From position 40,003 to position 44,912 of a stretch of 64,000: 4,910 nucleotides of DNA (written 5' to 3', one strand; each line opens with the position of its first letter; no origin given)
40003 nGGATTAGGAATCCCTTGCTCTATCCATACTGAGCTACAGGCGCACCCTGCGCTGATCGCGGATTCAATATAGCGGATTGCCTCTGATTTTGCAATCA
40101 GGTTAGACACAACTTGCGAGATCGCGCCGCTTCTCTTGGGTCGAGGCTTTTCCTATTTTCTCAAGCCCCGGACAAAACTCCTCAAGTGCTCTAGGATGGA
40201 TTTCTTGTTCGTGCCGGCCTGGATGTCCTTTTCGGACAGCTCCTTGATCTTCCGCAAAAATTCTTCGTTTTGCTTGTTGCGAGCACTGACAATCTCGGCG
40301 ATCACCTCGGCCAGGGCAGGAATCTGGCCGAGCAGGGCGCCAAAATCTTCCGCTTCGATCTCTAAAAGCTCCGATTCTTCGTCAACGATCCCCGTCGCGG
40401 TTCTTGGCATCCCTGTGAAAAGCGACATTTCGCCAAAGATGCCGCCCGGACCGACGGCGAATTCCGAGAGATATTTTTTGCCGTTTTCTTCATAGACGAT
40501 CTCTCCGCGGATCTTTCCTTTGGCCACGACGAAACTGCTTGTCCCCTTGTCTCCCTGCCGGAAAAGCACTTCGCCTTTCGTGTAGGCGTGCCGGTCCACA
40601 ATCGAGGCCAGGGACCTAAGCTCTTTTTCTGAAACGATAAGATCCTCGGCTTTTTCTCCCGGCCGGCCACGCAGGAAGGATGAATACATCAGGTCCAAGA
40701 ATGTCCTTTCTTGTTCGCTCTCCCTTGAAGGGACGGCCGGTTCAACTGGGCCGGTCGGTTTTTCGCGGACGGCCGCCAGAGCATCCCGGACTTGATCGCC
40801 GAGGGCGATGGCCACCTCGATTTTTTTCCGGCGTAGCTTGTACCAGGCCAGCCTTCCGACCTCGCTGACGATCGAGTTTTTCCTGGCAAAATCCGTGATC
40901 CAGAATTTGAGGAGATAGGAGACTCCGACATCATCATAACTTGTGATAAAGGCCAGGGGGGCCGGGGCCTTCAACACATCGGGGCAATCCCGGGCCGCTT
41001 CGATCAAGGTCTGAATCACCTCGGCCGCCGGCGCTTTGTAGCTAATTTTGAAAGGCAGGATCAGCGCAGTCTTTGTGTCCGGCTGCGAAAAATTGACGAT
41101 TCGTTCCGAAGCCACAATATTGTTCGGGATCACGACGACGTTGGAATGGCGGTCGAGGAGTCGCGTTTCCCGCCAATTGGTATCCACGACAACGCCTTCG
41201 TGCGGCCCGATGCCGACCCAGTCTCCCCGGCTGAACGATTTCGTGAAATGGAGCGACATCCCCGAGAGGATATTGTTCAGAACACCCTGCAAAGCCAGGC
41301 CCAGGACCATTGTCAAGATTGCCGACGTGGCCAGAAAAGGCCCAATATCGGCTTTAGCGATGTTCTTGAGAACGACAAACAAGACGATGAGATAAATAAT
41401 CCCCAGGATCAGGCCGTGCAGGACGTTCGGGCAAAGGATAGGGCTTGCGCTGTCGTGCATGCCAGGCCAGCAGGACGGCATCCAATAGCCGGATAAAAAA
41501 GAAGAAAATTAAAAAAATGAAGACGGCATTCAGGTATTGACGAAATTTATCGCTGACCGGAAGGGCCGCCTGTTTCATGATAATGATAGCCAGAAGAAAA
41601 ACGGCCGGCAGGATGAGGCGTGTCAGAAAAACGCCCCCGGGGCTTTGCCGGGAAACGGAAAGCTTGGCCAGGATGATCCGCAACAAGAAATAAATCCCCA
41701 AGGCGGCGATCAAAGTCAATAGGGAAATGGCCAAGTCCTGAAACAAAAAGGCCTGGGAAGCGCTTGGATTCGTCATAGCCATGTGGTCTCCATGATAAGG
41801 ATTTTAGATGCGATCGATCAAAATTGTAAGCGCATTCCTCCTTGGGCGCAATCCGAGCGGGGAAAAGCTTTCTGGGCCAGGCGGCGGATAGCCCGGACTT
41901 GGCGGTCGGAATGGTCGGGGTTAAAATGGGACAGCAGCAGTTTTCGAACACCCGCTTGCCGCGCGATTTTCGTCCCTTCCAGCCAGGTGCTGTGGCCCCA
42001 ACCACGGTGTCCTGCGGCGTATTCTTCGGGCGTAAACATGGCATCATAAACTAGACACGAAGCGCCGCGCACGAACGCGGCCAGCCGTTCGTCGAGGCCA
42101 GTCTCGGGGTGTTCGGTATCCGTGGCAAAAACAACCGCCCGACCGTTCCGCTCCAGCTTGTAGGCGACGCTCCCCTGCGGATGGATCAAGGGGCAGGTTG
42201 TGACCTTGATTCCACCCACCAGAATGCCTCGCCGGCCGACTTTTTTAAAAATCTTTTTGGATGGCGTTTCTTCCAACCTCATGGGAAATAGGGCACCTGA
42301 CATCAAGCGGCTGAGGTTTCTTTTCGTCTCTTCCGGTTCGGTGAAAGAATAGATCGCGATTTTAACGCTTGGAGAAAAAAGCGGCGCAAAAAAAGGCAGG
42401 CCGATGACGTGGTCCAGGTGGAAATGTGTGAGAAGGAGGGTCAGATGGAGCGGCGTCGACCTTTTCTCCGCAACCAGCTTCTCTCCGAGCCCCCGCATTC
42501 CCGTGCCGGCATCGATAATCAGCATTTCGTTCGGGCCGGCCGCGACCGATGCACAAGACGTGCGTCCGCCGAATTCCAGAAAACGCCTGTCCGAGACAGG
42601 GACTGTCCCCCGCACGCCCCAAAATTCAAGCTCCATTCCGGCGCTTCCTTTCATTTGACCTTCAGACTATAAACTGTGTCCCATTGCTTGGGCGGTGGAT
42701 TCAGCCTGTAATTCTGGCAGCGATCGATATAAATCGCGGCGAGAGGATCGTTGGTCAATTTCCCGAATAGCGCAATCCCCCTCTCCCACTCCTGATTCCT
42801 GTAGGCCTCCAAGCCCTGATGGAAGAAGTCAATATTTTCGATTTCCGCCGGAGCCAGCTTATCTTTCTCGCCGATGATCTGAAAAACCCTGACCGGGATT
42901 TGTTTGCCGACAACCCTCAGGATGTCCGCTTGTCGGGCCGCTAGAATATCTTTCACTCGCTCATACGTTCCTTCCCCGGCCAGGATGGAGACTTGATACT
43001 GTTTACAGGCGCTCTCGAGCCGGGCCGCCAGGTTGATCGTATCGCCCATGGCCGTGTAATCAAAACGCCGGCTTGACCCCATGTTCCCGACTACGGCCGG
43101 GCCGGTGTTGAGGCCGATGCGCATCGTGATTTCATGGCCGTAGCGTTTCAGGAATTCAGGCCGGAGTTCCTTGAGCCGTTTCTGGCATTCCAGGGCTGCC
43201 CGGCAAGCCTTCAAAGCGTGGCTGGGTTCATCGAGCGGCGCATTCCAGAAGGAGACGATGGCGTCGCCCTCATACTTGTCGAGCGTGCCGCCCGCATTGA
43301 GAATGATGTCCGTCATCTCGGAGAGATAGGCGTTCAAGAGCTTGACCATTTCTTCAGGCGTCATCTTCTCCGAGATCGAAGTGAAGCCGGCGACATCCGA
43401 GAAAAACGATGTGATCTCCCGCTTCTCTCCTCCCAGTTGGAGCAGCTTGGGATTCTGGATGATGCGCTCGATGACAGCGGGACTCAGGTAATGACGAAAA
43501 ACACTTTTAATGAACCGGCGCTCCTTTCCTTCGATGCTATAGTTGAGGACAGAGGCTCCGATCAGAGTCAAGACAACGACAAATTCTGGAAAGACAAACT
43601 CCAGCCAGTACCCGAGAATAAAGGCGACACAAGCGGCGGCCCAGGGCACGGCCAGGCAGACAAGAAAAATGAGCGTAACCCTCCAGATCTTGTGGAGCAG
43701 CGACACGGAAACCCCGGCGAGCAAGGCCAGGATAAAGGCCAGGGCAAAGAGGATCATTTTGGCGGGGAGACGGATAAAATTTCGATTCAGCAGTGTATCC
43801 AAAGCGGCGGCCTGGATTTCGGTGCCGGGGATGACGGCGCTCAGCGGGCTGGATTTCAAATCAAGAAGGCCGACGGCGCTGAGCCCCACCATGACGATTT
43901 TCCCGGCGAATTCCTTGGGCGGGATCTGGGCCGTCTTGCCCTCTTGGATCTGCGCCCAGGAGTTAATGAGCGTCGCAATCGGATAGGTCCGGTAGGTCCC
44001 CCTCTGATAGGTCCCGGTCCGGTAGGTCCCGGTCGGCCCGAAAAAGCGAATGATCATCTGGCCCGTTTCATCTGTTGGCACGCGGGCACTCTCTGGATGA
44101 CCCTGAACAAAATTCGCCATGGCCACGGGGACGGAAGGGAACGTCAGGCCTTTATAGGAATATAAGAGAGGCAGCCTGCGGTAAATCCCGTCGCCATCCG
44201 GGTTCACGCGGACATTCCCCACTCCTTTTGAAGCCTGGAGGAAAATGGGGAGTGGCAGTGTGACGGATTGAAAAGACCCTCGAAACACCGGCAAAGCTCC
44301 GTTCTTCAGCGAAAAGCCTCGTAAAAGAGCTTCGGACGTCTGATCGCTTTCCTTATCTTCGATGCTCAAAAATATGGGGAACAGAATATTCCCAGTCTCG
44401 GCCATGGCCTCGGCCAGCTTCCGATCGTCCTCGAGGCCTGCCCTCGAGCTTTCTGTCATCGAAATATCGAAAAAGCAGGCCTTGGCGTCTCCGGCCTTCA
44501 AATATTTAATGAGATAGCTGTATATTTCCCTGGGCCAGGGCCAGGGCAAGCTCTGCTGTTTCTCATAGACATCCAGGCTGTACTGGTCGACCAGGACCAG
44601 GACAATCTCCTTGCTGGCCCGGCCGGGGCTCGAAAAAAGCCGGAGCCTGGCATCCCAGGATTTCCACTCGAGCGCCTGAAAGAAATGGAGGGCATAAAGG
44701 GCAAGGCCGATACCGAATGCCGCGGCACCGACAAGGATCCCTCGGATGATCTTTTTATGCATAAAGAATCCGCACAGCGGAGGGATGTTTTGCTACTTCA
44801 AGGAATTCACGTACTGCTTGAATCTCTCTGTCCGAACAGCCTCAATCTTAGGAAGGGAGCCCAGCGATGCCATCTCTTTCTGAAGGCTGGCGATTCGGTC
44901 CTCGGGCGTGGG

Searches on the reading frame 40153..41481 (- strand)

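Call 79: search_protein_families(library=pfam, proteins=[window:40153-41481:-], max_evalue=0.00001)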
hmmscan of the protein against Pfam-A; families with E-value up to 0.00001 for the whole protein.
window:40153-41481:- (442 aa): 3 families
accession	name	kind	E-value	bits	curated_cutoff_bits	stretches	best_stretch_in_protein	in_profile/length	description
PF00027.35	cNMP_binding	-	5.5e-20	71.6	27.5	1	299-384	3-86/89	Cyclic nucleotide-binding domain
PF00924.24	MS_channel_2nd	-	2e-15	57.1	20.2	1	67-132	2-67/68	Mechanosensitive ion channel, beta-domain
PF21082.3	MS_channel_3rd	-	3.3e-11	43.9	21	1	142-222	3-87/88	Mechanosensitive ion channel MscS, C-terminal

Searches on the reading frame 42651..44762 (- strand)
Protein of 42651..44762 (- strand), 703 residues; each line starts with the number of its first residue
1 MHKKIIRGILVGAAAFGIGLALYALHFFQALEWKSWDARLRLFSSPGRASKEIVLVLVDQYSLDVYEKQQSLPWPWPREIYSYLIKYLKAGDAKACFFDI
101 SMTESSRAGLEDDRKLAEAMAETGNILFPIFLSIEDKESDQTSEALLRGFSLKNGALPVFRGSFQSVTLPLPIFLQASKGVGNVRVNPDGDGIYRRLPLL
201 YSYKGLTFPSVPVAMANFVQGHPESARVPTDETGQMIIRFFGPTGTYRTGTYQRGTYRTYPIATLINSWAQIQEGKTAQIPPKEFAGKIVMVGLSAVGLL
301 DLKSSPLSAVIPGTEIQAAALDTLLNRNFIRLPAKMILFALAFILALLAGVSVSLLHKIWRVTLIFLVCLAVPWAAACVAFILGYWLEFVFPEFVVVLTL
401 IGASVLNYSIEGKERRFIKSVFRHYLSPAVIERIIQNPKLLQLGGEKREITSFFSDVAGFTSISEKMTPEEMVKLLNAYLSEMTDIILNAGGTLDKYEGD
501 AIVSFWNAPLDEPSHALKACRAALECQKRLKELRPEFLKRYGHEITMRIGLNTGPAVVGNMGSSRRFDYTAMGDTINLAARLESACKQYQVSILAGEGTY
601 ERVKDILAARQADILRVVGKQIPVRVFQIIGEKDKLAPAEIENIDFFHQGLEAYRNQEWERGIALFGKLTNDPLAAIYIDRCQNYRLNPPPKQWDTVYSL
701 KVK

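Call 79: search_protein_families(library=pfam, proteins=[window:42651-44762:-], max_evalue=0.00001)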
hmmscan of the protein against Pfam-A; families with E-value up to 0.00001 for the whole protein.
window:42651-44762:- (703 aa): 2 families
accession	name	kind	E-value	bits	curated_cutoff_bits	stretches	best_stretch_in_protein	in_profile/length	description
PF05226.16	CHASE2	-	1e-49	169.9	26.3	1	20-349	7-255/257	CHASE2 domain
PF00211.25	Guanylate_cyc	-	8.2e-22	78.1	21.9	1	447-604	6-156/183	Adenylate and Guanylate cyclase catalytic domain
